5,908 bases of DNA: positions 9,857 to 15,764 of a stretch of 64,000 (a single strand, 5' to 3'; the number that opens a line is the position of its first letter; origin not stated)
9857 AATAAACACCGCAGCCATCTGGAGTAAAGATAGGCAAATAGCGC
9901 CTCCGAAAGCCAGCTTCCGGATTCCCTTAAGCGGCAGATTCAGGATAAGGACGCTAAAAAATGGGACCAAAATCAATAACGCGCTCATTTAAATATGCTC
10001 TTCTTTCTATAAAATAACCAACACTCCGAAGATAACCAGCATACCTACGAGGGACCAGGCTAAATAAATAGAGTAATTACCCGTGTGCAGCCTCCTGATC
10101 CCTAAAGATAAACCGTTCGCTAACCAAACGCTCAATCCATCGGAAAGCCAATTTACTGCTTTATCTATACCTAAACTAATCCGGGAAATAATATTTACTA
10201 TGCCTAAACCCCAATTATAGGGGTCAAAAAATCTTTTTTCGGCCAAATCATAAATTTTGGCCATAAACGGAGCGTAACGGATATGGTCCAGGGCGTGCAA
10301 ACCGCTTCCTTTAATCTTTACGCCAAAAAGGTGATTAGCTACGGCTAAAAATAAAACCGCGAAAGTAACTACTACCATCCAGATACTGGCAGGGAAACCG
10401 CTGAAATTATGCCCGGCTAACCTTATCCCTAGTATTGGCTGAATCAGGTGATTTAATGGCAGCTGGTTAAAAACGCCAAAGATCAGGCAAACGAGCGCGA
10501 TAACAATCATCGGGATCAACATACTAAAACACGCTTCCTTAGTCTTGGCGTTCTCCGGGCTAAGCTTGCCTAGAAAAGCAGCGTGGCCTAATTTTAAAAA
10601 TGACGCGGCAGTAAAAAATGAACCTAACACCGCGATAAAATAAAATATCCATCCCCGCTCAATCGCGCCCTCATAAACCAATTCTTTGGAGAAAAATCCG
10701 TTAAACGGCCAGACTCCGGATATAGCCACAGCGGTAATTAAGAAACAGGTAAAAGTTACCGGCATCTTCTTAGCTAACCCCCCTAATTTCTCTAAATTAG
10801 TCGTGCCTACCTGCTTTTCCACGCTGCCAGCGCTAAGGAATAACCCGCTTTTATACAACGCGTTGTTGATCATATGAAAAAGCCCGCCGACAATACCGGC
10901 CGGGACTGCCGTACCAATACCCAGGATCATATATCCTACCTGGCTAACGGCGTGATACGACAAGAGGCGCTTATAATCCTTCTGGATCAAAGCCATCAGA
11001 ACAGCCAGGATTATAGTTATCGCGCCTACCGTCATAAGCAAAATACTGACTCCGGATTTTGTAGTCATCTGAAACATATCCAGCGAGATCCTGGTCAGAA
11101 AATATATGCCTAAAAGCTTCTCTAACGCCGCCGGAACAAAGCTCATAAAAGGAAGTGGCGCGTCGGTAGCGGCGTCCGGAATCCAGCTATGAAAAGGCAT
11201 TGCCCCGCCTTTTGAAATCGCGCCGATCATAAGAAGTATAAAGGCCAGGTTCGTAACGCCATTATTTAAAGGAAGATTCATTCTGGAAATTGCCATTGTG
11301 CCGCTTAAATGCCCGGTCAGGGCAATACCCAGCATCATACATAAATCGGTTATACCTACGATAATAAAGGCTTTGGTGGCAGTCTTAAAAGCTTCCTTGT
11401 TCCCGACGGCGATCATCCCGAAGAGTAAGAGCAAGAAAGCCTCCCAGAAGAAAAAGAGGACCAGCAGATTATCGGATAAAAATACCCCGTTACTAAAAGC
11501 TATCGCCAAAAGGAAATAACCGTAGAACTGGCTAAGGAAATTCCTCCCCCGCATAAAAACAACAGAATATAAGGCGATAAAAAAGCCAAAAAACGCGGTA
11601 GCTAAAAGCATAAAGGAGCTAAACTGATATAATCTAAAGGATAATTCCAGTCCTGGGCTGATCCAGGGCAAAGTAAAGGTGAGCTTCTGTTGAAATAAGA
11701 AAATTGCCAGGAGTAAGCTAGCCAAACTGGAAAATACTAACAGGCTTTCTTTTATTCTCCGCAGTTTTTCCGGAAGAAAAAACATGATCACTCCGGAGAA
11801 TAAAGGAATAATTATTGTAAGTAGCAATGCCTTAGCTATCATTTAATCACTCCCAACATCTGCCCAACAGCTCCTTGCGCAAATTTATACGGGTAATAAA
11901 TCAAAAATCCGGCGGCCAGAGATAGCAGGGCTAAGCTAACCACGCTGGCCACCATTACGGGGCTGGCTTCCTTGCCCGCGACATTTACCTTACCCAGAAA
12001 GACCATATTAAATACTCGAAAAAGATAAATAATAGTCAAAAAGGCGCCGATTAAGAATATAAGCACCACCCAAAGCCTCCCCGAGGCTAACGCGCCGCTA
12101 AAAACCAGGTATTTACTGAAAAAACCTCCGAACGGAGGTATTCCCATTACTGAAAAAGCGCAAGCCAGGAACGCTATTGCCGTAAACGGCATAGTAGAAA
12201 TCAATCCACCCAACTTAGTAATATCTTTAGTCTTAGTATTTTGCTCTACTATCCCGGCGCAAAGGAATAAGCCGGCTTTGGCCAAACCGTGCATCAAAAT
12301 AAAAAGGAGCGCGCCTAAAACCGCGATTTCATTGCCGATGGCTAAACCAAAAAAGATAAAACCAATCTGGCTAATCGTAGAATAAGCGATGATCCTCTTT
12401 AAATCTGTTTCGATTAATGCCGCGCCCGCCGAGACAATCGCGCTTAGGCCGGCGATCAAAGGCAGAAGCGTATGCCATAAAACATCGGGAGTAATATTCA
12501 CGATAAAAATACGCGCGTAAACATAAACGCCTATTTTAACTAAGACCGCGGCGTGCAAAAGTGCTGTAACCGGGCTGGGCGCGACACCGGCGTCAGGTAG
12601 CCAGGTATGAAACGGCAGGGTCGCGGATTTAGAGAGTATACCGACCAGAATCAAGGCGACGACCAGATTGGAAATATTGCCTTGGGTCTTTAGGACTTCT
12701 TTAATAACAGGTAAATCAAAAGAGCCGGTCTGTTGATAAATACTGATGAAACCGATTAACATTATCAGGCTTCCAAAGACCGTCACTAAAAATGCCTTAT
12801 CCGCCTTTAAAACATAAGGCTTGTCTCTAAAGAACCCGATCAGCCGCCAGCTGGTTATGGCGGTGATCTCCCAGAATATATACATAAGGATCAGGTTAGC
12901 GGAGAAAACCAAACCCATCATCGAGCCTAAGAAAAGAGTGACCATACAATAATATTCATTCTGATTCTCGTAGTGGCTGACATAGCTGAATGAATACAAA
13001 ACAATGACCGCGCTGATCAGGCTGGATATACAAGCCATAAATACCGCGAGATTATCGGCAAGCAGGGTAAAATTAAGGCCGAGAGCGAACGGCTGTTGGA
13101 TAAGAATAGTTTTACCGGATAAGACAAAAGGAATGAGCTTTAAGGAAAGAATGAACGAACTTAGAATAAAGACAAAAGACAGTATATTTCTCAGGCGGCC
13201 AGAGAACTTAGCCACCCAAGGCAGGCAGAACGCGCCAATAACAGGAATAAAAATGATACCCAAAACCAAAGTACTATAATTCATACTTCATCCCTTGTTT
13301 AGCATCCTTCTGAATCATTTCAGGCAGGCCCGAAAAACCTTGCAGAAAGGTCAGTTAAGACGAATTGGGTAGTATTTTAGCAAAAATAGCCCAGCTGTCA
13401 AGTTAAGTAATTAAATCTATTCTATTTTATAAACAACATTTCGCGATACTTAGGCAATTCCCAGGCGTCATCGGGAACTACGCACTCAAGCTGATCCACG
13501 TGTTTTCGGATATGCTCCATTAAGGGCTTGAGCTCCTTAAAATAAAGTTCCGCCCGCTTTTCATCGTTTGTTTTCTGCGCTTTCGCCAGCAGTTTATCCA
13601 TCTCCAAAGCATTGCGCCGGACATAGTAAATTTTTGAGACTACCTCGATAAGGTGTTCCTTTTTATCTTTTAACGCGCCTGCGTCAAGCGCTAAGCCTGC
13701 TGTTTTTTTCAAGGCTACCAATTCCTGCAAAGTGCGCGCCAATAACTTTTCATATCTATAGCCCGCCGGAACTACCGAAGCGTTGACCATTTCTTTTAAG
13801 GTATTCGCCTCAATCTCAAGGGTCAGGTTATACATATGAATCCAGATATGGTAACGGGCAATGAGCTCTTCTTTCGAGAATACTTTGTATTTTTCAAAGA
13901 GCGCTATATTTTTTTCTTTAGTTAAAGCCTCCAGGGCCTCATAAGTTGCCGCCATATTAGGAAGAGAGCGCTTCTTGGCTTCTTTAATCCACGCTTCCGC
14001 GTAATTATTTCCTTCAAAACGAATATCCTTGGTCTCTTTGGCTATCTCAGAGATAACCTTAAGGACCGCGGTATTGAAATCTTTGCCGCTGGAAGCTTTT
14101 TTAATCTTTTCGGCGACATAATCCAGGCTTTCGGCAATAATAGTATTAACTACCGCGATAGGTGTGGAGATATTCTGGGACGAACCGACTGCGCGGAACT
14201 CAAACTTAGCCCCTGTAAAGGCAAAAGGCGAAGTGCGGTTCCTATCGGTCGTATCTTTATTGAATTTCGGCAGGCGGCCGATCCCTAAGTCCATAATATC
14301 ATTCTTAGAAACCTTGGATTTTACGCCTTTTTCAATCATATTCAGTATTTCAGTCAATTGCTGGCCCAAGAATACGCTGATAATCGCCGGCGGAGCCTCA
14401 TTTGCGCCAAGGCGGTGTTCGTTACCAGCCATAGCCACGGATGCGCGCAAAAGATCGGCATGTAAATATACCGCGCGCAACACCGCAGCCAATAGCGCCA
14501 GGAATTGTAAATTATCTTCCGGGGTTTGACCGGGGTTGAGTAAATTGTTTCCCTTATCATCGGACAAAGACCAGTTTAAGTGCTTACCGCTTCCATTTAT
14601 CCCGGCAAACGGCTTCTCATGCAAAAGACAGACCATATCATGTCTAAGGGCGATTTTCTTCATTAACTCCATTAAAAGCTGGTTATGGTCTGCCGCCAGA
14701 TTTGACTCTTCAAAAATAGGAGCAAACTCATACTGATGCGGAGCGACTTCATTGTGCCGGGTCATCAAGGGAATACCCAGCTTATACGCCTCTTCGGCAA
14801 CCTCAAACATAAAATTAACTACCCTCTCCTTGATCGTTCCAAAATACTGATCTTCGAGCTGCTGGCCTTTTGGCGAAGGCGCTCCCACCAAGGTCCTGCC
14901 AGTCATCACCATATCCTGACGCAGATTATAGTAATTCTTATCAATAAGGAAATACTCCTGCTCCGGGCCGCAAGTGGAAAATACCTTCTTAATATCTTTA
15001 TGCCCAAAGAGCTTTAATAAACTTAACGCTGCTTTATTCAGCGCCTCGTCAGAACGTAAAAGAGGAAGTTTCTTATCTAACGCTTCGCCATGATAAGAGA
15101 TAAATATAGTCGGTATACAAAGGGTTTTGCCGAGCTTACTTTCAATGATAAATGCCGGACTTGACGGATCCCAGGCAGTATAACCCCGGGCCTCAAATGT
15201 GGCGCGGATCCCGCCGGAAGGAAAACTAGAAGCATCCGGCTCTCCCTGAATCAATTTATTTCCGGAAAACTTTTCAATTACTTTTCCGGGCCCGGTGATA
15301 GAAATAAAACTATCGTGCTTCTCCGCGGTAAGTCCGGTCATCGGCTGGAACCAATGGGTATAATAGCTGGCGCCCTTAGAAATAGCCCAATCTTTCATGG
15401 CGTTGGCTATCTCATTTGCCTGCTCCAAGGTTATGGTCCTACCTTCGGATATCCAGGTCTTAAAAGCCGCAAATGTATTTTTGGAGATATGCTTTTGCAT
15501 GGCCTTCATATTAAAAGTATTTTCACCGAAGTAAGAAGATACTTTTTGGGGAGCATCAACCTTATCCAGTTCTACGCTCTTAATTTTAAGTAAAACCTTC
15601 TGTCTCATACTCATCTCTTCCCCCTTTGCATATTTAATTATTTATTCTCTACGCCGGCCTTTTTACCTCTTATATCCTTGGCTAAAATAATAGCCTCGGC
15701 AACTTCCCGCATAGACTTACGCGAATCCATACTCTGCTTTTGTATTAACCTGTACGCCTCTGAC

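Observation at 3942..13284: Complex-I-like 11-gene cluster that retains [NiFe]-hydrogenase ligands, lacks NuoEFG and starts with the antiporter-like subunits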

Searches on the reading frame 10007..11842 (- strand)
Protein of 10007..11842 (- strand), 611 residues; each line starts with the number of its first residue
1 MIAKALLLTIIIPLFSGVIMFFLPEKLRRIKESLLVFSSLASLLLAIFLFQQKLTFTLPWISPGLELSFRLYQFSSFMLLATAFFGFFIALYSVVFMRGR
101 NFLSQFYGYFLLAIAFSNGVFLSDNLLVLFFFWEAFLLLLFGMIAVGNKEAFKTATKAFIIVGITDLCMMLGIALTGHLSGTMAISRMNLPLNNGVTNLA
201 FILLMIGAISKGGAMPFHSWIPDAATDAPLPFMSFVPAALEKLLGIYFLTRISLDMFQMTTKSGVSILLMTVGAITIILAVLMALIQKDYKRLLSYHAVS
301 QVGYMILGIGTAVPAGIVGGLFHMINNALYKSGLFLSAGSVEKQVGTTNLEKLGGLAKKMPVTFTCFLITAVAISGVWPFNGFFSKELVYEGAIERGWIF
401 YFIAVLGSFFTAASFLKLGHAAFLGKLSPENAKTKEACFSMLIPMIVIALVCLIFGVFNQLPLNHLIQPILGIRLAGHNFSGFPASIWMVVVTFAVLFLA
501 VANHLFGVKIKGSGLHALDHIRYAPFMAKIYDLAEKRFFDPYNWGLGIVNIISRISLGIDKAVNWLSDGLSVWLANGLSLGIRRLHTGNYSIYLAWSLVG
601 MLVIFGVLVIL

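Call 4: search_protein_families(library=pfam, proteins=[window:10007-11842:-])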
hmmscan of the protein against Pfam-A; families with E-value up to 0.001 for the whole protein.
window:10007-11842:- (611 aa): 1 family
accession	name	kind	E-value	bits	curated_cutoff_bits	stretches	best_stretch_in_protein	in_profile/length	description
PF00361.26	Proton_antipo_M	-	7e-55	186.7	21.5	1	123-411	1-294/294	NADH:quinone oxidoreductase/Mrp antiporter, TM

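Call 5: search_protein_families(library=ncbifam, proteins=[window:10007-11842:-])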
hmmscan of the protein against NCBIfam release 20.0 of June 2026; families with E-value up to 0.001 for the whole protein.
window:10007-11842:- (611 aa): 74 families (the best 25 are shown)
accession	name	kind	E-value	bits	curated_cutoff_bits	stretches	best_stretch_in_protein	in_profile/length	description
NF005141.0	PRK06590.1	equivalog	2.3e-80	271.2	556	1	4-610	3-611/615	NADH-quinone oxidoreductase subunit L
NF006240.0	PRK08376.1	subfamily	1.5e-78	265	662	1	4-470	5-503/521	putative monovalent cation/H+ antiporter subunit D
NF006419.0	PRK08668.1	equivalog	2.1e-77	261.3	617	1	5-543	3-558/613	NADH dehydrogenase subunit M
TIGR01974.1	NDH_I_L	subfamily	1.1e-71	242.6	407.5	1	6-607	3-628/630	NADH-quinone oxidoreductase subunit L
NF005097.0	PRK06525.1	equivalog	1.3e-66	225.3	430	1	4-456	3-472/480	hydrogenase 4 subunit D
NF009288.0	PRK12648.1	equivalog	4.6e-66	223.6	1104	1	5-491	2-502/954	monovalent cation/H+ antiporter subunit A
NF009287.0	PRK12647.1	equivalog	3.4e-64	217.7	937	1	36-471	39-479/773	putative monovalent cation/H+ antiporter subunit A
TIGR00940.1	2a6301s01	subfamily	2.6e-62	211.2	920.45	1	9-473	4-503/793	monovalent cation:proton antiporter subunit A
NF005086.0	PRK06521.1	equivalog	4.2e-60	204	667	1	3-480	5-511/669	hydrogenase 4 subunit B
NF009285.0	PRK12645.1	equivalog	7.5e-60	203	1028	1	5-470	3-504/804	Na+/H+ antiporter subunit A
NF009310.0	PRK12668.1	equivalog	4.8e-59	200.7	564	1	11-466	11-441/584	Na(+)/H(+) antiporter subunit D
TIGR01972.1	NDH_I_M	subfamily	1.9e-58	198.3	263.8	1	8-464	3-473/486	NADH-quinone oxidoreductase subunit M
NF009289.0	PRK12649.1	equivalog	1.3e-57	195.8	1117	1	5-497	10-529/789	putative monovalent cation/H+ antiporter subunit A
NF009284.0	PRK12644.1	equivalog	1.8e-56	191.8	962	1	51-471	51-482/975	Na+/H+ antiporter subunit A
NF005818.0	PRK07691.1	equivalog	2.7e-56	191.6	586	1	5-460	5-470/496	Na+/H+ antiporter subunit D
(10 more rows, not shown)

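Call 57: search_solved_structures(query=window:10007-11842:-, max_evalue=1e-20, show_alignments=1)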
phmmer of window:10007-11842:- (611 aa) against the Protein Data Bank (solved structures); distinct sequences matched with E-value up to 1e-20: 51.
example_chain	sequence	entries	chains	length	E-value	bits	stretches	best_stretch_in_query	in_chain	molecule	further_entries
6cfw_H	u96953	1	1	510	7.4e-52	180.3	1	9-459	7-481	Monovalent cation/H+ antiporter subunit D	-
4he8_L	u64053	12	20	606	3.9e-45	158.1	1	5-608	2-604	NADH-quinone oxidoreductase subunit 12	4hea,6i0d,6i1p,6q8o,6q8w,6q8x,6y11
6z16_A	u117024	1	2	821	3.4e-44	155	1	52-469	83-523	Multisubunit Na+/H+ antiporter, A subunit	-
7qru_A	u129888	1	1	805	3.9e-44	154.8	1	11-473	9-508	Na+/H+ antiporter subunit A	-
8e9g_L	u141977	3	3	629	1.2e-43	153.2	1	60-601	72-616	NADH-quinone oxidoreductase, L subunit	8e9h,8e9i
7qru_D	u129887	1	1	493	6.8e-42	147.4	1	6-457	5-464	Na+/H+ antiporter subunit D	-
7z7r_L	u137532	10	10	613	7.2e-42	147.3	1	6-467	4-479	NADH dehydrogenase subunit L | NADH-quinone oxidoreductase subunit L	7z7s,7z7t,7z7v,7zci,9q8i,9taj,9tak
3rko_L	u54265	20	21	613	7.3e-42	147.3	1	6-467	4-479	NADH-QUINONE OXIDOREDUCTASE SUBUNIT L | Proton-translocating NADH-quinone oxidoreductase, chain L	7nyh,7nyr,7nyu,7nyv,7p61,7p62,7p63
6hum_F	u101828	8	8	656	5.2e-37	131.3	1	23-468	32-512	NADH dehydrogenase subunit 5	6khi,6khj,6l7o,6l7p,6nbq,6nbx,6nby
6u8y_X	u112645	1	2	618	8.6e-36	127.2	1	8-498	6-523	NADH dehydrogenase subunit M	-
7d3u_D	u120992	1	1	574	2.1e-35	126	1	4-434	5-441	Monovalent Na+/H+ antiporter subunit D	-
7d3u_A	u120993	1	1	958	8.8e-35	123.9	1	54-415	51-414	Monovalent Na+/H+ antiporter subunit A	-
6u8y_H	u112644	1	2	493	1.5e-34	123.1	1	7-459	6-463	NADH dehydrogenase subunit N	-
6tjv_D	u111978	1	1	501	4.9e-34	121.5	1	6-457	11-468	NADH dehydrogenase subunit 4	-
7ar7_L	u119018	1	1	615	1.8e-33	119.6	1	8-457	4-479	NADH-ubiquinone oxidoreductase chain 5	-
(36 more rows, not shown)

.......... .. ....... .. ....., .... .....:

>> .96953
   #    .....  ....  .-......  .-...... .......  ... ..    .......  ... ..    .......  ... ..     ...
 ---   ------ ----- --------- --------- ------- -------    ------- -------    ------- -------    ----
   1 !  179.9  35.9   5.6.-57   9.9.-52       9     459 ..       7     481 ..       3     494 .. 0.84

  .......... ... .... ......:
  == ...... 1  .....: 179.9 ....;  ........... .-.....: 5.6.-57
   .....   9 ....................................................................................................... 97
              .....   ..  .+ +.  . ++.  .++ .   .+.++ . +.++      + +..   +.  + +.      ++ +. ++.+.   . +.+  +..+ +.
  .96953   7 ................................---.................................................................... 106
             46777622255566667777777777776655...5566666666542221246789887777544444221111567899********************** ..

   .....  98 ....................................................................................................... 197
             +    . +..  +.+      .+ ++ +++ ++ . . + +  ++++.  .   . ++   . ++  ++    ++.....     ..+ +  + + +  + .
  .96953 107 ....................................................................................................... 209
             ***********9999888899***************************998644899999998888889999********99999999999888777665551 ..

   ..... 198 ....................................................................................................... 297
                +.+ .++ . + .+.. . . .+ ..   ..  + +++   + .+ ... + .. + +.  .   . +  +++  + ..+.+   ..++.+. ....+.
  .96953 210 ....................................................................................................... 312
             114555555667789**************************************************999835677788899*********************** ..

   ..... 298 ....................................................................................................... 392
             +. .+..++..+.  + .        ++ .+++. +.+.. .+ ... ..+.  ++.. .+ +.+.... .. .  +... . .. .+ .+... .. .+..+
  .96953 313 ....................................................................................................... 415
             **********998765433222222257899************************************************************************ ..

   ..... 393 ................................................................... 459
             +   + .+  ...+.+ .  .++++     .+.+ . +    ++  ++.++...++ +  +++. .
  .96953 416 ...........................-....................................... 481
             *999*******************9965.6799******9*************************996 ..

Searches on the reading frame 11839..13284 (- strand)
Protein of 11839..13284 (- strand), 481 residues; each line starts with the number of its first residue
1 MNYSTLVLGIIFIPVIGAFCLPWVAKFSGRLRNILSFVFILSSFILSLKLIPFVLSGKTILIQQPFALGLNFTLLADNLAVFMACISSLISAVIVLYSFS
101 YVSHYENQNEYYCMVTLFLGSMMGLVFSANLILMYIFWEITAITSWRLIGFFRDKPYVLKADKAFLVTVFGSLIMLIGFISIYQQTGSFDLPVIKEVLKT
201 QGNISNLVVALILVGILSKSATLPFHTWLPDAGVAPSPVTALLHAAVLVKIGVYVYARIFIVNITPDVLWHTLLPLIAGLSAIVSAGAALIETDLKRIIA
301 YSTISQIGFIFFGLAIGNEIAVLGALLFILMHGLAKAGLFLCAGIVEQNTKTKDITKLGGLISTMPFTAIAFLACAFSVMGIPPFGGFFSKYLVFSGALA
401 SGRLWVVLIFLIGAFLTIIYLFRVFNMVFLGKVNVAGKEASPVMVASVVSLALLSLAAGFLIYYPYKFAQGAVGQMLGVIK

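Call 4: search_protein_families(library=pfam, proteins=[window:11839-13284:-])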
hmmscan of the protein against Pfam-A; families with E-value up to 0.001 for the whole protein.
window:11839-13284:- (481 aa): 2 families
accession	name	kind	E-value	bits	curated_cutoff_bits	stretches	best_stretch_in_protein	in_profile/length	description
PF00361.26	Proton_antipo_M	-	3.6e-74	250.1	21.5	1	128-417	1-294/294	NADH:quinone oxidoreductase/Mrp antiporter, TM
PF00662.26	Proton_antipo_N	-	1.6e-06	28.3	24.5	1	68-112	7-51/51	NADH-Ubiquinone oxidoreductase (complex I), chain 5 N-terminus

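Call 5: search_protein_families(library=ncbifam, proteins=[window:11839-13284:-])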
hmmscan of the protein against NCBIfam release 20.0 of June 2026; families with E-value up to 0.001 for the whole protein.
window:11839-13284:- (481 aa): 75 families (the best 25 are shown)
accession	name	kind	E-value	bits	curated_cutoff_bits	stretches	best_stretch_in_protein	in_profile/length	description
NF009287.0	PRK12647.1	equivalog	2.4e-95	320.7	937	1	7-461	3-466/773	putative monovalent cation/H+ antiporter subunit A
NF005141.0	PRK06590.1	equivalog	2.3e-91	307.6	556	1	6-467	4-473/615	NADH-quinone oxidoreductase subunit L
TIGR01974.1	NDH_I_L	subfamily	3.2e-88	297.2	407.5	1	6-465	2-482/630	NADH-quinone oxidoreductase subunit L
NF005097.0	PRK06525.1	equivalog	5.9e-87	292.4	430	1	7-461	5-474/480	hydrogenase 4 subunit D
NF009288.0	PRK12648.1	equivalog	1.7e-85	287.9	1104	1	8-461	4-470/954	monovalent cation/H+ antiporter subunit A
NF009284.0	PRK12644.1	equivalog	2.4e-80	270.8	962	1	9-461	3-470/975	Na+/H+ antiporter subunit A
TIGR00940.1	2a6301s01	subfamily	2.8e-80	270.7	920.45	1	19-461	13-488/793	monovalent cation:proton antiporter subunit A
NF009289.0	PRK12649.1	equivalog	6.7e-80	269.5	1117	1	5-448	5-471/789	putative monovalent cation/H+ antiporter subunit A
NF009285.0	PRK12645.1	equivalog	1.5e-77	261.6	1028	1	9-460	6-491/804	Na+/H+ antiporter subunit A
NF009290.0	PRK12650.1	equivalog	6.7e-73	246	980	1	11-472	7-482/966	DUF4040 family protein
TIGR01972.1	NDH_I_M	subfamily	3.3e-69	233.8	263.8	1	10-466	4-469/486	NADH-quinone oxidoreductase subunit M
NF005626.0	PRK07376.1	equivalog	2.4e-67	227.7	963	1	67-439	80-464/675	NAD(P)H-quinone oxidoreductase subunit 5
NF006236.0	PRK08375.1-1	equivalog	6.5e-66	223.3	663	1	7-470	9-489/493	putative monovalent cation/H+ antiporter subunit D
NF006419.0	PRK08668.1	equivalog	1.4e-63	215.7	617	1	10-459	7-464/613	NADH dehydrogenase subunit M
NF040617.1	F420_dehyd_FpoL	exception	4.2e-63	214.1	1050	2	207-464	232-503/669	F420H2 dehydrogenase subunit FpoL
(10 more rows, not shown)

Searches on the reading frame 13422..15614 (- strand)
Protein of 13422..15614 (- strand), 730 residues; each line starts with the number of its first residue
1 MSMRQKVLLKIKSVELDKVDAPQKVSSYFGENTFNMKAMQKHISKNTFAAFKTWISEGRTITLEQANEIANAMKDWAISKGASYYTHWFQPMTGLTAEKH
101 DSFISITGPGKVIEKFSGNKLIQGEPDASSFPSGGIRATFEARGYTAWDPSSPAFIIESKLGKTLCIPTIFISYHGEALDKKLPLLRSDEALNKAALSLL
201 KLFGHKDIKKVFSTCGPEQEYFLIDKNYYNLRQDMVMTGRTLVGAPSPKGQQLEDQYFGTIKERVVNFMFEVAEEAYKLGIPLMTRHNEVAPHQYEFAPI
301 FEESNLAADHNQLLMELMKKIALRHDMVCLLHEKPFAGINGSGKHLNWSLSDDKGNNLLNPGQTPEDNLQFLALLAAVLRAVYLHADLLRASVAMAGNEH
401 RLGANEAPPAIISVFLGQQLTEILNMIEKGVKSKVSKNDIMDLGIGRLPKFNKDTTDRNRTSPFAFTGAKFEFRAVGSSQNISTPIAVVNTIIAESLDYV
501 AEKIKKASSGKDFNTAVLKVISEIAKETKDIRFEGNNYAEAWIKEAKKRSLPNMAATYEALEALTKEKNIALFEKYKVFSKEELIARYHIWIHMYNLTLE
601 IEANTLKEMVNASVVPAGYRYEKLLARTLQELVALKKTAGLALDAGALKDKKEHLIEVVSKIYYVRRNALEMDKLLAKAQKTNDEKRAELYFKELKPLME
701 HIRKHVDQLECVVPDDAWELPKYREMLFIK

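Call 83: search_protein_families(library=pfam, proteins=[window:13422-15614:-], max_evalue=0.00001)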
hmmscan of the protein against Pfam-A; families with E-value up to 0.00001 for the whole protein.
window:13422-15614:- (730 aa): 3 families
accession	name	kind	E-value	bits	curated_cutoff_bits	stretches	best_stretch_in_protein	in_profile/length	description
PF12437.13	GSIII_N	-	1.2e-75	252.9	25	1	26-188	2-160/160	Glutamine synthetase type III N terminal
PF18318.6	Gln-synt_C-ter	-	9.4e-37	125.8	22.7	1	516-631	1-116/118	Glutamine synthetase C-terminal domain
PF00120.29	Gln-synt_C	-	2.1e-20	73.5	24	1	213-363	22-168/344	Glutamine synthetase, catalytic domain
